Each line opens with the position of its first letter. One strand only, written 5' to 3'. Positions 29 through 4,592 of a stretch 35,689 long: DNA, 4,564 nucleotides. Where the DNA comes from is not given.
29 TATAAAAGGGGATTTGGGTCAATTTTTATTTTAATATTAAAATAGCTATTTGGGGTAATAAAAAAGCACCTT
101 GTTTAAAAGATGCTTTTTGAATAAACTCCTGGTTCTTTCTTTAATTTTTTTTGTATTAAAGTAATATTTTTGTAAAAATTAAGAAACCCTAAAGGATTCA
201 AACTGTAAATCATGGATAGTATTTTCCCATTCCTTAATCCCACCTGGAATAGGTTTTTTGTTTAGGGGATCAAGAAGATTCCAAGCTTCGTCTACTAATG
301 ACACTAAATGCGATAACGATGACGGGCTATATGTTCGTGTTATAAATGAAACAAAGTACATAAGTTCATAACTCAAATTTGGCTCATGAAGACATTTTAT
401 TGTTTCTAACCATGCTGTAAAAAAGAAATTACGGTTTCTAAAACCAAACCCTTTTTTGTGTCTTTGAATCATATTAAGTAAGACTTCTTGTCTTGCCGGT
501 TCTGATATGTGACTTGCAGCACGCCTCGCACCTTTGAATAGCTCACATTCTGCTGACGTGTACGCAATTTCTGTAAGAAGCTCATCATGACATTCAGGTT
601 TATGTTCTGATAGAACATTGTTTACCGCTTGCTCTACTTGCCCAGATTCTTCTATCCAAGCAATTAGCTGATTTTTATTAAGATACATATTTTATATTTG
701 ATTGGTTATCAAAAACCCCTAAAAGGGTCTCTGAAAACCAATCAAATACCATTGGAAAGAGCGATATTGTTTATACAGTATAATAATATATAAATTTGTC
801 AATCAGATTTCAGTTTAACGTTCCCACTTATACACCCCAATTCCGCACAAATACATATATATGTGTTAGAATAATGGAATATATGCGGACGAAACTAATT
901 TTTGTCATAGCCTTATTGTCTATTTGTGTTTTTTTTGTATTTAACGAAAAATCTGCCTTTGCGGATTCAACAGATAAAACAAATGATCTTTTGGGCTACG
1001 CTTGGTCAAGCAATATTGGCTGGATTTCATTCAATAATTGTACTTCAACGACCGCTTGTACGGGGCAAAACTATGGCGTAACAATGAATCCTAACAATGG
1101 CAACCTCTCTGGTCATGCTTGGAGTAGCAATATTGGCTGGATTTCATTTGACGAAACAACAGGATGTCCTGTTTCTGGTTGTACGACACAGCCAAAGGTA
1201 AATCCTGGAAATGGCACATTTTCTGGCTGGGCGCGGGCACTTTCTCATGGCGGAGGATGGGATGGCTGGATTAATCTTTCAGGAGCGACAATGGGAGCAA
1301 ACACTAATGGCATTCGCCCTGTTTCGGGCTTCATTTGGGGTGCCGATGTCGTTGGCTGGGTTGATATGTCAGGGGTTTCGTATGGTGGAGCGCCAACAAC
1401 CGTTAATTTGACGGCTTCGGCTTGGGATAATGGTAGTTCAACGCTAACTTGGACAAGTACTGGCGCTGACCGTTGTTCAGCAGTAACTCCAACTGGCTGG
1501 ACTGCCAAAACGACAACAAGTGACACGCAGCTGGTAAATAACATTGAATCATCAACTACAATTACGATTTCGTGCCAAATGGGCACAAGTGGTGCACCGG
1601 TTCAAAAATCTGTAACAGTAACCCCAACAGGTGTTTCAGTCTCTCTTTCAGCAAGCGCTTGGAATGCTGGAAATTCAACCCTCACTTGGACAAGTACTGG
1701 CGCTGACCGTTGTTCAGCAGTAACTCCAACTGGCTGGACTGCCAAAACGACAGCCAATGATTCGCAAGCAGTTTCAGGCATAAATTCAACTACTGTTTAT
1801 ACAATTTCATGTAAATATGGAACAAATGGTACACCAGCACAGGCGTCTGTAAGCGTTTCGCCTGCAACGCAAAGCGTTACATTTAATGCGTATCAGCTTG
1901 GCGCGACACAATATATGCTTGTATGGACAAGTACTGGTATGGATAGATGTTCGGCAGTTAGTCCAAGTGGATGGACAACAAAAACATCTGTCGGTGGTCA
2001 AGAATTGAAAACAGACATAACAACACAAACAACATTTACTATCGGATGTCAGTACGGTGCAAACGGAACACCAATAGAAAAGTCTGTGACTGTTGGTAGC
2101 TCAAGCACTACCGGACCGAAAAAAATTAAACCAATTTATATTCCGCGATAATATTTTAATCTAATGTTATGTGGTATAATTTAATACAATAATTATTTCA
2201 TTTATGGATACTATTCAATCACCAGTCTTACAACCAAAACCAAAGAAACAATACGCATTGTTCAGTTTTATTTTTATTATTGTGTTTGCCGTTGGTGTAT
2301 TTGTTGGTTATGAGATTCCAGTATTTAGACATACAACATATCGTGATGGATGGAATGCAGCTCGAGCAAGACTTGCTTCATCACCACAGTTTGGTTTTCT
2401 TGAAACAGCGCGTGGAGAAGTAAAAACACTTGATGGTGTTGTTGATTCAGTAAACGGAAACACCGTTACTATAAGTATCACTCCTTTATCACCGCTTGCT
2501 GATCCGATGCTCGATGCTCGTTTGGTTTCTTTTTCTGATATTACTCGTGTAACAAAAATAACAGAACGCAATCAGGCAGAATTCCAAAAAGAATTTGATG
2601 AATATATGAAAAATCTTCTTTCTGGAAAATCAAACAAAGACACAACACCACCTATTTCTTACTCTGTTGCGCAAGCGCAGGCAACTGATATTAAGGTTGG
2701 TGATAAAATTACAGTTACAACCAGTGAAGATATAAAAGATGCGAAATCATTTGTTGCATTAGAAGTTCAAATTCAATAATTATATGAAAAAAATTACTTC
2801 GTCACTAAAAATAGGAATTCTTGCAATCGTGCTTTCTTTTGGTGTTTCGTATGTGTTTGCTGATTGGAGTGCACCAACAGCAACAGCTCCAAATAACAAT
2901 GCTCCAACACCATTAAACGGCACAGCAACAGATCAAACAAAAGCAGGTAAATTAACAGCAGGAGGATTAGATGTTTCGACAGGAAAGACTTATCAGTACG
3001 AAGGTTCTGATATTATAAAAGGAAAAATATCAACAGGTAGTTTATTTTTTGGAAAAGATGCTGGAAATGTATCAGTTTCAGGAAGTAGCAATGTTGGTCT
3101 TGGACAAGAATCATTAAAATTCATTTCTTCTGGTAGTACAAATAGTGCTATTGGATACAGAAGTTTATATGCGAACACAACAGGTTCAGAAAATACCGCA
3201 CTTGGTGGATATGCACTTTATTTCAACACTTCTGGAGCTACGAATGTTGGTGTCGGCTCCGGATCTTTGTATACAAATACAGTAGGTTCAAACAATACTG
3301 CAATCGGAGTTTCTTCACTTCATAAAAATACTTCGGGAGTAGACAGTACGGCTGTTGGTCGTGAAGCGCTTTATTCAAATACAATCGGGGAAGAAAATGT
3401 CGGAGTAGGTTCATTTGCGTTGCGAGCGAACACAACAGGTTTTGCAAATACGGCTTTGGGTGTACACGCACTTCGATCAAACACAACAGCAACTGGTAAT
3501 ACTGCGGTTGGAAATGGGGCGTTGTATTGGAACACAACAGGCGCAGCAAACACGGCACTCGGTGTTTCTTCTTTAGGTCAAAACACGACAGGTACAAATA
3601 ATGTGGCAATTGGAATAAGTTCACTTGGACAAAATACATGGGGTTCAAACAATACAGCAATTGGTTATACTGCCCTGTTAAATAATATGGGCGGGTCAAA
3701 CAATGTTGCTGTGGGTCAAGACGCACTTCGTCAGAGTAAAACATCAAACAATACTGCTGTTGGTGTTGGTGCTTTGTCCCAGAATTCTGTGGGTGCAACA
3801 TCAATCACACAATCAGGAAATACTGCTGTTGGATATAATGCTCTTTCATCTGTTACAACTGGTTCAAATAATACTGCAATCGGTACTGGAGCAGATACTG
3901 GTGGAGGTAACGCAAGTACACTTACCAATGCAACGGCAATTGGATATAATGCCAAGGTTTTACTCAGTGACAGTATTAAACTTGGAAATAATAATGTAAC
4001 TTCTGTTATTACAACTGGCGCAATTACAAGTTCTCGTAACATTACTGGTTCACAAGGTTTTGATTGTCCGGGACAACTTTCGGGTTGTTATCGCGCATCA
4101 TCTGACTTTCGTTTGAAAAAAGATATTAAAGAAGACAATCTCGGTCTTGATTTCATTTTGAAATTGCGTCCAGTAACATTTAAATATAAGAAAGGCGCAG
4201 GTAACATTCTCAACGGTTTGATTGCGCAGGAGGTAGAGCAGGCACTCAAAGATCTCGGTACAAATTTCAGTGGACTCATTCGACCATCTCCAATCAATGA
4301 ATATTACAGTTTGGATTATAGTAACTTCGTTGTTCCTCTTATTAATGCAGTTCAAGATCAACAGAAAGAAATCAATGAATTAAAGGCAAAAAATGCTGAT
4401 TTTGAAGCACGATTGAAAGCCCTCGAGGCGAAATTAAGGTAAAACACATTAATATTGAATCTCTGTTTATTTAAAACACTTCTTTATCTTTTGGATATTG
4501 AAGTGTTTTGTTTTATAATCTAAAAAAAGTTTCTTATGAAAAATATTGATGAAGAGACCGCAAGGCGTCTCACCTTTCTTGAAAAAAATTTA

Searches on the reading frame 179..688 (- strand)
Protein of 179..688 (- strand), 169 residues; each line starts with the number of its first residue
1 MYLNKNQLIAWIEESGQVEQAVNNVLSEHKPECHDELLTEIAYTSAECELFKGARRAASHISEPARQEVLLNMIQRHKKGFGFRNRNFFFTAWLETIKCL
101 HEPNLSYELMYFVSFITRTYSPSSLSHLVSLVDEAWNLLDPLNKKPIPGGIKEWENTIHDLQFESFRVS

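Call 25: find_encoding_contigs(protein=window:179-688:-, flank=10000, max_places=4)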
Protein window:179-688:- (169 aa): 3 contigs read that carry it; 3 places shown.
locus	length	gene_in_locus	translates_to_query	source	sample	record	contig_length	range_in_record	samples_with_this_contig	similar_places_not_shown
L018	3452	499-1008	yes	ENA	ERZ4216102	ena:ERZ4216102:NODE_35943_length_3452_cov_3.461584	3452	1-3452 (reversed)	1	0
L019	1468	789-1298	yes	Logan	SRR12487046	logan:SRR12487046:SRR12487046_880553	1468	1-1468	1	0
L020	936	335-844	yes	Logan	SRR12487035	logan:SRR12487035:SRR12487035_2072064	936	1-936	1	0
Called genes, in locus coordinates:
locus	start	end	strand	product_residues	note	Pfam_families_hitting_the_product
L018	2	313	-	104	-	?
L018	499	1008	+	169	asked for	-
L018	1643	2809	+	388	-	-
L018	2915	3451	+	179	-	?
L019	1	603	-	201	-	?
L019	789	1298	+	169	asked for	-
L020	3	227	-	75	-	?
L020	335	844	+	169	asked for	-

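Call 26: search_protein_families(library=pfam, proteins=[L018:1643-2809:+, L018:2915-3451:+, window:179-688:-], max_evalue=0.01)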
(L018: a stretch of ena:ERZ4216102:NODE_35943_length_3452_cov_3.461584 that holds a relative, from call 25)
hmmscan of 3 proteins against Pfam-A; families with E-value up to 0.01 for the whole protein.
L018:1643-2809:+ (388 aa): 2 families
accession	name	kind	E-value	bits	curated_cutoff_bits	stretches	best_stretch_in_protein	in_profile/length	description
PF08529.16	NusA_N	-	5.7e-31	107.6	23.8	1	8-150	3-118/119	NusA N-terminal domain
PF13184.12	KH_5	-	9.5e-30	103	27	1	256-324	1-69/69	NusA-like KH domain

L018:2915-3451:+ (179 aa): 1 family
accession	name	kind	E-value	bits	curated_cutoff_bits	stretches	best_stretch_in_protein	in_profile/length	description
PF00719.24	Pyrophosphatase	-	1.1e-43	149.1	23.5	1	32-179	1-146/153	Inorganic pyrophosphatase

window:179-688:- (169 aa): 0 families

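Call 49: search_protein_families(library=ncbifam, proteins=[window:179-688:-], max_evalue=0.01)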
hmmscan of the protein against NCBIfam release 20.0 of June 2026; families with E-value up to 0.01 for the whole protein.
window:179-688:- (169 aa): 0 families

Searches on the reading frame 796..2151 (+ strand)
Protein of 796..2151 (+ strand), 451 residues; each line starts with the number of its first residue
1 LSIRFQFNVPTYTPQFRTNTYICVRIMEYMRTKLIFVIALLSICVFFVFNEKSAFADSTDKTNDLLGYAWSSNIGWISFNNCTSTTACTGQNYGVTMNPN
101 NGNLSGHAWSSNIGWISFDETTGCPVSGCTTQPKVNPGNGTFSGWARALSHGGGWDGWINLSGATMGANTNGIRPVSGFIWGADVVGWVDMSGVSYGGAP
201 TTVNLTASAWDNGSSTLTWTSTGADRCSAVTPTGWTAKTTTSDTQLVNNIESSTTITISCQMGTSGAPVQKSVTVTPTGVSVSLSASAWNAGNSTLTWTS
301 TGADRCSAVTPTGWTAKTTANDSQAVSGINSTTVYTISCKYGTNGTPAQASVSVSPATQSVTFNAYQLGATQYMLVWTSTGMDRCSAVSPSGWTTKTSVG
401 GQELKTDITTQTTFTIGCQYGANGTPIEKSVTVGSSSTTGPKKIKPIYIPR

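Call 6: search_protein_families(library=pfam, proteins=[window:796-2151:+], max_evalue=0.01)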
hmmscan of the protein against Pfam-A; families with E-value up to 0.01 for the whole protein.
window:796-2151:+ (451 aa): 1 family
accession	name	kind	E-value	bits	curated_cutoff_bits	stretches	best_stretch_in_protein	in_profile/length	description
PF07522.19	DRMBL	-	0.0071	17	22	0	290-326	27-64/108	DNA repair metallo-beta-lactamase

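Call 23: find_encoding_contigs(protein=window:796-2151:+, flank=10000, max_places=4)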
Protein window:796-2151:+ (451 aa): no gene with exactly this product is on record in the collection.

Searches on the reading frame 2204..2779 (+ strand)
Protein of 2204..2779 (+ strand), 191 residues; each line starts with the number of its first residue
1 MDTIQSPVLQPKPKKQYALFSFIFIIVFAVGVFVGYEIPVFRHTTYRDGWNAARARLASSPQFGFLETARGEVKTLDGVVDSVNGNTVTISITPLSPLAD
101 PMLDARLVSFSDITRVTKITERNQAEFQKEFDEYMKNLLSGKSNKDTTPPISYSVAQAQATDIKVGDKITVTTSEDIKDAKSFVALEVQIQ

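Call 26: search_protein_families(library=pfam, proteins=[window:2204-2779:+], max_evalue=0.01)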
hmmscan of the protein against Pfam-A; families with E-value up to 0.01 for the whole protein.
window:2204-2779:+ (191 aa): 1 family
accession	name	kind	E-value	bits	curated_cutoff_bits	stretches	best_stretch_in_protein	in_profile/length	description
PF23284.2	KOW2_Spt5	-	0.00035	20.8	28.9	1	70-91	9-30/50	Transcription elongation factor SPT5, second KOW domain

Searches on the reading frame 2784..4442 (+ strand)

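Call 6: search_protein_families(library=pfam, proteins=[window:2784-4442:+], max_evalue=0.01)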
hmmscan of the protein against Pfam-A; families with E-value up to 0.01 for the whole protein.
window:2784-4442:+ (552 aa): 2 families
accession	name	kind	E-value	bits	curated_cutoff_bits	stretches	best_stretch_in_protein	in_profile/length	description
PF13884.11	Peptidase_S74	-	1.1e-11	45.3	22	1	440-492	1-57/58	Chaperone of endosialidase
PF25443.1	ANG-1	-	0.0065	17.1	28.5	0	519-550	12-43/105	ANG-1-like domain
